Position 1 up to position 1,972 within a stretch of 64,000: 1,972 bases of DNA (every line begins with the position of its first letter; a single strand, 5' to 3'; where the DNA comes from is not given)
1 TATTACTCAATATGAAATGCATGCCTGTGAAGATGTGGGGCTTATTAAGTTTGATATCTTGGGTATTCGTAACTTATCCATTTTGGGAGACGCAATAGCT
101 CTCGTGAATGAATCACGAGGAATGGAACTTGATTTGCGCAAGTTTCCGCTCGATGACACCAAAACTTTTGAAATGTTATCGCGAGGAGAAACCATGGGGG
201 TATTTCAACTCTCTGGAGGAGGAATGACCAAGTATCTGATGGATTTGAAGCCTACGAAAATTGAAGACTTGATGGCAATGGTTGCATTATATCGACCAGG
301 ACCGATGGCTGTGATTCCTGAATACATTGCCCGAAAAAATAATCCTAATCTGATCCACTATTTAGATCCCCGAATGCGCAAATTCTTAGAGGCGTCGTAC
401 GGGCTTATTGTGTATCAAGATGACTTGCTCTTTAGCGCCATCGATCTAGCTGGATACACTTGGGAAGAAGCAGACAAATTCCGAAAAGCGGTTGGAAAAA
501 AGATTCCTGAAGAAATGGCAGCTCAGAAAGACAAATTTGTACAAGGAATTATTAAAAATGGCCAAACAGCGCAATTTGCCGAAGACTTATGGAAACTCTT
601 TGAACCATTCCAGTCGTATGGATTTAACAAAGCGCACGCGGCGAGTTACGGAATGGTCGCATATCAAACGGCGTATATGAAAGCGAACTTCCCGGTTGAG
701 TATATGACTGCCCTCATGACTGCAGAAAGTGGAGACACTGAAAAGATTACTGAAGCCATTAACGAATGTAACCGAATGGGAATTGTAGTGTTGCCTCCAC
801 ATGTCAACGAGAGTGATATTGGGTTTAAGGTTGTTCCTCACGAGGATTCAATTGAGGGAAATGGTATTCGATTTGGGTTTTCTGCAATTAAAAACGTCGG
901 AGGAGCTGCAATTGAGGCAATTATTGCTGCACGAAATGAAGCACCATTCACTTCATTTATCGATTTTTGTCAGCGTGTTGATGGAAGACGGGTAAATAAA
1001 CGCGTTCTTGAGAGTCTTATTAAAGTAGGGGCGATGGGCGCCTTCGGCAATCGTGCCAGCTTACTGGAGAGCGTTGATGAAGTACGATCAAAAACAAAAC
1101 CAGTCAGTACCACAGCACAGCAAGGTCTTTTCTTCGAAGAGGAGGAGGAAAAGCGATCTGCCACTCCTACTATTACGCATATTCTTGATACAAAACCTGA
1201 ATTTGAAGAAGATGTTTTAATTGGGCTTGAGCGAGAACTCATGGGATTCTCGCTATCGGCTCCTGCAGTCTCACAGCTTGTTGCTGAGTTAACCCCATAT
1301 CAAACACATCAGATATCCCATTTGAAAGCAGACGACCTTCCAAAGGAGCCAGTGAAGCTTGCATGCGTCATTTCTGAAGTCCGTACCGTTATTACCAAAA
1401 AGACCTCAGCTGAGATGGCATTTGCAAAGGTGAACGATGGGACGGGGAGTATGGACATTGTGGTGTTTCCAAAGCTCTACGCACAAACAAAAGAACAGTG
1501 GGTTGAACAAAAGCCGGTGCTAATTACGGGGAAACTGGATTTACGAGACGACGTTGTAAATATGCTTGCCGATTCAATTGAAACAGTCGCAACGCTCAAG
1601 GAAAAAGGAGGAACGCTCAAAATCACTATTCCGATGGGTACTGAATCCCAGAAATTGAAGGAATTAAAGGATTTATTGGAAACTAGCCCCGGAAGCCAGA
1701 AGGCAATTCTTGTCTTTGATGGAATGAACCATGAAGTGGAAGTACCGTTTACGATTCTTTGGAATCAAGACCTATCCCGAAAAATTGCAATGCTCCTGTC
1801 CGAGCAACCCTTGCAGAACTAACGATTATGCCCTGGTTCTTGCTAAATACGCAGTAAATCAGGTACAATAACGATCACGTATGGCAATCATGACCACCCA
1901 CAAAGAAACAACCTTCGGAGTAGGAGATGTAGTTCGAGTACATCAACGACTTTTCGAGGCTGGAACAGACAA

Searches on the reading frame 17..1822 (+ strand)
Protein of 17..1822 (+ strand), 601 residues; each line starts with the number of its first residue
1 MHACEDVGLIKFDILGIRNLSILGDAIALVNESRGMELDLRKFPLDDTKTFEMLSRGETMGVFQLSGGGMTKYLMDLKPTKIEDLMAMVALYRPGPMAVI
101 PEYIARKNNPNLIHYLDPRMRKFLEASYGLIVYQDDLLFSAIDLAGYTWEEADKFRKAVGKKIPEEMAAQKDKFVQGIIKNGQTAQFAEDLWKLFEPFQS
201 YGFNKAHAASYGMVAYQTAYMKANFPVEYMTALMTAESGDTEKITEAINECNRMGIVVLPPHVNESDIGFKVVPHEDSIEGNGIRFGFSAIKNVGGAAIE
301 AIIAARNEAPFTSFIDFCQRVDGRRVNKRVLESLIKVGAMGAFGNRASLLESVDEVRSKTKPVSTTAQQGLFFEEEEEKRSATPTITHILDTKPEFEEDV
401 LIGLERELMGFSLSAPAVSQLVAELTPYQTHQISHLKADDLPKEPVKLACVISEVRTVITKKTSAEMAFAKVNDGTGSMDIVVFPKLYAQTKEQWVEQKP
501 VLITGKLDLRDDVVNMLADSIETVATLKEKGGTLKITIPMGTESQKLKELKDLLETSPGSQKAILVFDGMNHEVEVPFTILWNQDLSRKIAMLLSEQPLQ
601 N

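Call 21: find_encoding_contigs(protein=window:17-1822:+, flank=10000, max_places=4)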
Protein window:17-1822:+ (601 aa): no gene with exactly this product is on record in the collection.

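Call 45: search_protein_families(library=ncbifam, proteins=[window:17-1822:+], max_evalue=1e-10)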
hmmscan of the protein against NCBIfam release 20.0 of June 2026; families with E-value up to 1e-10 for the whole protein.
window:17-1822:+ (601 aa): 11 families
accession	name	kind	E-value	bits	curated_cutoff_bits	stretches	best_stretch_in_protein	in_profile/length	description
NF004226.0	PRK05673.1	equivalog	1.4e-168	563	1002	1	1-585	545-1125/1146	DNA polymerase III subunit alpha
NF005298.0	PRK06826.1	equivalog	3e-150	502.1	1260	1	1-597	538-1146/1151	DNA polymerase III subunit alpha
TIGR00594.1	polc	superfamily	1.7e-145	486.5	434.35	1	1-484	542-1022/1022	DNA polymerase III subunit alpha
NF005617.0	PRK07374.1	equivalog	1.6e-128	430.4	1653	1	1-529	555-1085/1170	DNA polymerase III subunit alpha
NF005377.0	PRK06920.1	equivalog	3.8e-121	405.8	1806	1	1-577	524-1080/1108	DNA polymerase III subunit alpha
NF005516.0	PRK07135.1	equivalog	6.4e-89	299.3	1084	1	3-493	476-946/974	DNA polymerase III DnaE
NF005582.0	PRK07279.1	equivalog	2.8e-84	283.9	1279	1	2-589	479-1022/1033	DNA polymerase III subunit alpha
NF004550.0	PRK05898.1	equivalog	6e-84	282.9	1182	1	1-374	472-841/971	DNA polymerase III subunit alpha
NF004225.0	PRK05672.1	subfamily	6.6e-77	259.5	939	1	4-526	534-1034/1047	error-prone DNA polymerase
NF005616.0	PRK07373.1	equivalog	1e-74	251.7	646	1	200-561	35-395/449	DNA polymerase III subunit alpha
NF007079.0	PRK09532.1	equivalog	3.9e-45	154.4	1525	1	1-205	553-778/876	DNA polymerase III subunit alpha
